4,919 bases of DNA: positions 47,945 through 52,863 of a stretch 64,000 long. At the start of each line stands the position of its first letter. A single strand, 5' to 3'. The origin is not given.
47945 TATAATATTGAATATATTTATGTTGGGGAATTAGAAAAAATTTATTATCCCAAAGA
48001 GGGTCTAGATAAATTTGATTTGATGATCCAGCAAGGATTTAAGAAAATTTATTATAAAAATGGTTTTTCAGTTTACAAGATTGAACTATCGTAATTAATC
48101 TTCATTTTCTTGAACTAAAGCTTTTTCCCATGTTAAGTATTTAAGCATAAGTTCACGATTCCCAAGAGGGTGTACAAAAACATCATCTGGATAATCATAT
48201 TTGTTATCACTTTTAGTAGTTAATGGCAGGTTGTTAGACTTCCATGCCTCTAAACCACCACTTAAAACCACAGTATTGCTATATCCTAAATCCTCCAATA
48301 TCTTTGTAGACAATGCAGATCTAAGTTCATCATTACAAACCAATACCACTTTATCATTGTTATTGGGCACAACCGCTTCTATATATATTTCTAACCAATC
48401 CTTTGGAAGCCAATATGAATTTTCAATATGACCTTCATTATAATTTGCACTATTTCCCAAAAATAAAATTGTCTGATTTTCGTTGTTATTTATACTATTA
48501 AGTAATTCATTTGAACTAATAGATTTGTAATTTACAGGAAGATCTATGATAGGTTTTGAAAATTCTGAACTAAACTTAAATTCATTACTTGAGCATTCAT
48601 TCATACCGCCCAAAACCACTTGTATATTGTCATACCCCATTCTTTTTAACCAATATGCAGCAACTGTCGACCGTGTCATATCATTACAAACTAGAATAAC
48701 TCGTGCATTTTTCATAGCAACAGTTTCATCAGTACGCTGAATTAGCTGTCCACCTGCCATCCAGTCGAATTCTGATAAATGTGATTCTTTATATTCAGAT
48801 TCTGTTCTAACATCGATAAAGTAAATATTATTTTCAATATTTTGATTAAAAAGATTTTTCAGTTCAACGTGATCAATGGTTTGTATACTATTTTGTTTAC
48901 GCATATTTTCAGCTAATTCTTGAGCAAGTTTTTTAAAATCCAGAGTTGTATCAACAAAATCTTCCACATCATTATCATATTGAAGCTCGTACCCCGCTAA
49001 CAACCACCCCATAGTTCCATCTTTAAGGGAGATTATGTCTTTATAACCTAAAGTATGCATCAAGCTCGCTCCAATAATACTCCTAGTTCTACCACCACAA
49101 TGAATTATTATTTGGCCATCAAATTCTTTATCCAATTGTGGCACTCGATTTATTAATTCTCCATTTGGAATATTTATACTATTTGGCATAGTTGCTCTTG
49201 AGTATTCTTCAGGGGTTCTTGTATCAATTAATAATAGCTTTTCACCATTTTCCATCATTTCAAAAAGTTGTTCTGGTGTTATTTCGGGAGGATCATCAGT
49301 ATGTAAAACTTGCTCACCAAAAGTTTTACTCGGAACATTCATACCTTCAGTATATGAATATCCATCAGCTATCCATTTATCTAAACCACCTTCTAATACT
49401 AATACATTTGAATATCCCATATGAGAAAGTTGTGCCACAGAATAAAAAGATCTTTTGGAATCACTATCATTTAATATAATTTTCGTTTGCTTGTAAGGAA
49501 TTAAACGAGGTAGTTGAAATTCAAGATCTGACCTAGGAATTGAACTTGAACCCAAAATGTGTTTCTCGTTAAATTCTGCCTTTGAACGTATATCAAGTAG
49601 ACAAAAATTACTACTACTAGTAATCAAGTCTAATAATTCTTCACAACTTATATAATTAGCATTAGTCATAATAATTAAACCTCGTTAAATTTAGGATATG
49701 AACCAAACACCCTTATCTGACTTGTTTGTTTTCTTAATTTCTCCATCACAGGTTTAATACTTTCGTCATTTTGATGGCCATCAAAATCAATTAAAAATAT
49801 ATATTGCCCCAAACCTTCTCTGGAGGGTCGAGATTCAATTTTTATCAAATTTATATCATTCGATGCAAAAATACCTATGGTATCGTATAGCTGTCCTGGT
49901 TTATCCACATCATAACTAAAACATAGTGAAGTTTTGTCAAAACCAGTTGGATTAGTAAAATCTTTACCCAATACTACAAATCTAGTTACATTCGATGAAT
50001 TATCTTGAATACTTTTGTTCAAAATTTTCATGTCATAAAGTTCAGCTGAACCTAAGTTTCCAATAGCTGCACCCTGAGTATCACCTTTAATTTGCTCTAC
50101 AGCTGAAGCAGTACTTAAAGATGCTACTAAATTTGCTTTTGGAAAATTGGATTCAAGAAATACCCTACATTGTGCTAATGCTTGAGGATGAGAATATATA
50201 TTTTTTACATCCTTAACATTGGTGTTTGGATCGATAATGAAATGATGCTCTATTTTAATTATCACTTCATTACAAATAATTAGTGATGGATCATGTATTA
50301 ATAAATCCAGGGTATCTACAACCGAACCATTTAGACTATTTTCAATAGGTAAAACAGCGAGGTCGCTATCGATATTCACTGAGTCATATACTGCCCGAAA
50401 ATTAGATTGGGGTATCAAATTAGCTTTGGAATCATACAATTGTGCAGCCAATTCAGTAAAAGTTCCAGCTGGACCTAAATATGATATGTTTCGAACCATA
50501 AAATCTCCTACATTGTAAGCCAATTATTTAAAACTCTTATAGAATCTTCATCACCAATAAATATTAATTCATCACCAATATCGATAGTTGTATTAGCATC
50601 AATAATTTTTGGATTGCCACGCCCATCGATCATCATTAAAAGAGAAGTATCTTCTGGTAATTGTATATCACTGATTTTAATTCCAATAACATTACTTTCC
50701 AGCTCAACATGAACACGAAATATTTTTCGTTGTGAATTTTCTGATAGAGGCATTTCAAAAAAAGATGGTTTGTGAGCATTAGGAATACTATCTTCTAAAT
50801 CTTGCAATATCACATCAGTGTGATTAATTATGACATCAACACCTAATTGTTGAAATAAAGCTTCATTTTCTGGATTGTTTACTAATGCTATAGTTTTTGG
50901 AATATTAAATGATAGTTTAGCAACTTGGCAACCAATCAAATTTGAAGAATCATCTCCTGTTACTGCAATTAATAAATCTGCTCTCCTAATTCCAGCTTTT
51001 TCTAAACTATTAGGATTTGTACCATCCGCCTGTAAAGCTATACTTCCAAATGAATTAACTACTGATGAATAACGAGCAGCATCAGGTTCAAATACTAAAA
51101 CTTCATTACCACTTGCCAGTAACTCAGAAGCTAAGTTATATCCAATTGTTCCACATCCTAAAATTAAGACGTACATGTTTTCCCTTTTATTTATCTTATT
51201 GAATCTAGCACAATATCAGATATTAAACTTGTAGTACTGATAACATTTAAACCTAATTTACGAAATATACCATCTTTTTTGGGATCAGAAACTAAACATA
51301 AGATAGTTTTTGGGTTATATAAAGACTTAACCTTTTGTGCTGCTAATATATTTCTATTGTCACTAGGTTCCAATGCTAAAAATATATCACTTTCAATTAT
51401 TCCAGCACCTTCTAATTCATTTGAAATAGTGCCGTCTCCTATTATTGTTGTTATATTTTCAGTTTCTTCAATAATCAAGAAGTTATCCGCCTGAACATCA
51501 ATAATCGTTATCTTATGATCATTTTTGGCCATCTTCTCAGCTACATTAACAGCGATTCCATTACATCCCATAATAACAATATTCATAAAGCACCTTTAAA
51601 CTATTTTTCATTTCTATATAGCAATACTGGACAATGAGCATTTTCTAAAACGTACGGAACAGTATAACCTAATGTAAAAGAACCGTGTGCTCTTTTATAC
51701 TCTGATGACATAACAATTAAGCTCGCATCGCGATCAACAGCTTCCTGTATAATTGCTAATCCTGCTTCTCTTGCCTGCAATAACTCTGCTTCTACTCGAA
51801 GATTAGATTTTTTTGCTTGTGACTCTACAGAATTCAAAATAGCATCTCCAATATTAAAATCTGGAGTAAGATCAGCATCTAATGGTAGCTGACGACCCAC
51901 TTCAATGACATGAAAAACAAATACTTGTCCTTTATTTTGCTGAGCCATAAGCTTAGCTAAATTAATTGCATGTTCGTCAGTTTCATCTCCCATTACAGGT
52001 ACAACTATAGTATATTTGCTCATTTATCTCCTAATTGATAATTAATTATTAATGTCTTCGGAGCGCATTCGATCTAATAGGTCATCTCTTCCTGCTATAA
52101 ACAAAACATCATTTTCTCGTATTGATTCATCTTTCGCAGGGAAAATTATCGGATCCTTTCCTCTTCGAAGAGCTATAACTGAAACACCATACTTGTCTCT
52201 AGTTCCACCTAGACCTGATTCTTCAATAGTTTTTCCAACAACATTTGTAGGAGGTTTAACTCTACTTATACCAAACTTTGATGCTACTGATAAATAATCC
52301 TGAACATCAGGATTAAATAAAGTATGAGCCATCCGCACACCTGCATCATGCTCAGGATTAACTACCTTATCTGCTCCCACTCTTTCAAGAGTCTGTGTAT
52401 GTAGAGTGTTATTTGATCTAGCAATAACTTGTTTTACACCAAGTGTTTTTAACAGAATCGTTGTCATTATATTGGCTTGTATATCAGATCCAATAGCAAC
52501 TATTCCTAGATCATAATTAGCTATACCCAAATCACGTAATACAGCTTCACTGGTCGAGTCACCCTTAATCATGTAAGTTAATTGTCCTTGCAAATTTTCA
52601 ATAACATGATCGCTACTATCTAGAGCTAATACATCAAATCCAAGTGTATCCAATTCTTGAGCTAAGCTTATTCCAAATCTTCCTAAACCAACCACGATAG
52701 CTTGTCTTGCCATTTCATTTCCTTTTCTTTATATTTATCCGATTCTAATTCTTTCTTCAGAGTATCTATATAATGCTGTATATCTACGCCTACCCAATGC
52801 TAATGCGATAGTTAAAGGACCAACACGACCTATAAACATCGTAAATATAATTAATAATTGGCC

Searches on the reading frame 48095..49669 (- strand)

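Call 57: search_protein_families(library=pfam, proteins=[window:48095-49669:-], max_evalue=0.00001)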
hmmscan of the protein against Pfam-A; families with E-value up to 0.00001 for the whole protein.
window:48095-49669:- (524 aa): 1 family
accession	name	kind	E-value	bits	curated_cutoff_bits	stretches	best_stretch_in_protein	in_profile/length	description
PF00581.25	Rhodanese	-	1e-57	193.3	22.2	4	10-101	3-101/102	Rhodanese-like domain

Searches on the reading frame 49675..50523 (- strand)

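Call 57: search_protein_families(library=pfam, proteins=[window:49675-50523:-], max_evalue=0.00001)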
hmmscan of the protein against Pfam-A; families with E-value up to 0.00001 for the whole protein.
window:49675-50523:- (282 aa): 2 families
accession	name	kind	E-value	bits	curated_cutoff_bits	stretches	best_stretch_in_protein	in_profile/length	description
PF00800.23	PDT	-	3.8e-57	193.5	25.2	1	13-188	1-179/181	Prephenate dehydratase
PF01842.31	ACT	-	5.6e-09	36.1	27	1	207-264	9-65/66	ACT domain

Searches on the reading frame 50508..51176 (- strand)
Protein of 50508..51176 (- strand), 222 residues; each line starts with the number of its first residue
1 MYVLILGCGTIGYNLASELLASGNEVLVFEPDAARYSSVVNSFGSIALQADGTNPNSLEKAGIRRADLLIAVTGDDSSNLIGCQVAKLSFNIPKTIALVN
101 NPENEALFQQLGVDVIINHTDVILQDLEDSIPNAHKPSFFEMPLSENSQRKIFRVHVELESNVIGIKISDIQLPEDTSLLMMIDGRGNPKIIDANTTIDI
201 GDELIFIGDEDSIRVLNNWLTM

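Call 57: search_protein_families(library=pfam, proteins=[window:50508-51176:-], max_evalue=0.00001)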
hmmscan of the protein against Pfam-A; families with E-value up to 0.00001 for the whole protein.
window:50508-51176:- (222 aa): 2 families
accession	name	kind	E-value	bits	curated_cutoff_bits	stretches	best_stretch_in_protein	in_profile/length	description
PF02254.24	TrkA_N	-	7.6e-28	97.6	23.8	1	3-118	1-115/116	TrkA-N domain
PF02080.26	TrkA_C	-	1.5e-07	31.6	27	1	154-220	3-70/71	TrkA-C domain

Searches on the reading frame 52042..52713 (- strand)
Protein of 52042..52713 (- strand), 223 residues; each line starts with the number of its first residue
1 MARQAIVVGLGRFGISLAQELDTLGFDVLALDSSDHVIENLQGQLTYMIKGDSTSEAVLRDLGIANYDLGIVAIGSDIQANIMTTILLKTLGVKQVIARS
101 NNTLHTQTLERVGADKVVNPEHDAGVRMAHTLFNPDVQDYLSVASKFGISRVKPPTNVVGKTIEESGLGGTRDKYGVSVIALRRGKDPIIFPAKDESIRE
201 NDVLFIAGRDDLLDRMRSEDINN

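Call 57: search_protein_families(library=pfam, proteins=[window:52042-52713:-], max_evalue=0.00001)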
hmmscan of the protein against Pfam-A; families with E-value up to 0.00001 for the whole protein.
window:52042-52713:- (223 aa): 2 families
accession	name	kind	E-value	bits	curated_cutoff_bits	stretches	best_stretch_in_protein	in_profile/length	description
PF02254.24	TrkA_N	-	5.9e-28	98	23.8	1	6-120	2-116/116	TrkA-N domain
PF02080.26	TrkA_C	-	3.4e-11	43.3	27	1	151-217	5-67/71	TrkA-C domain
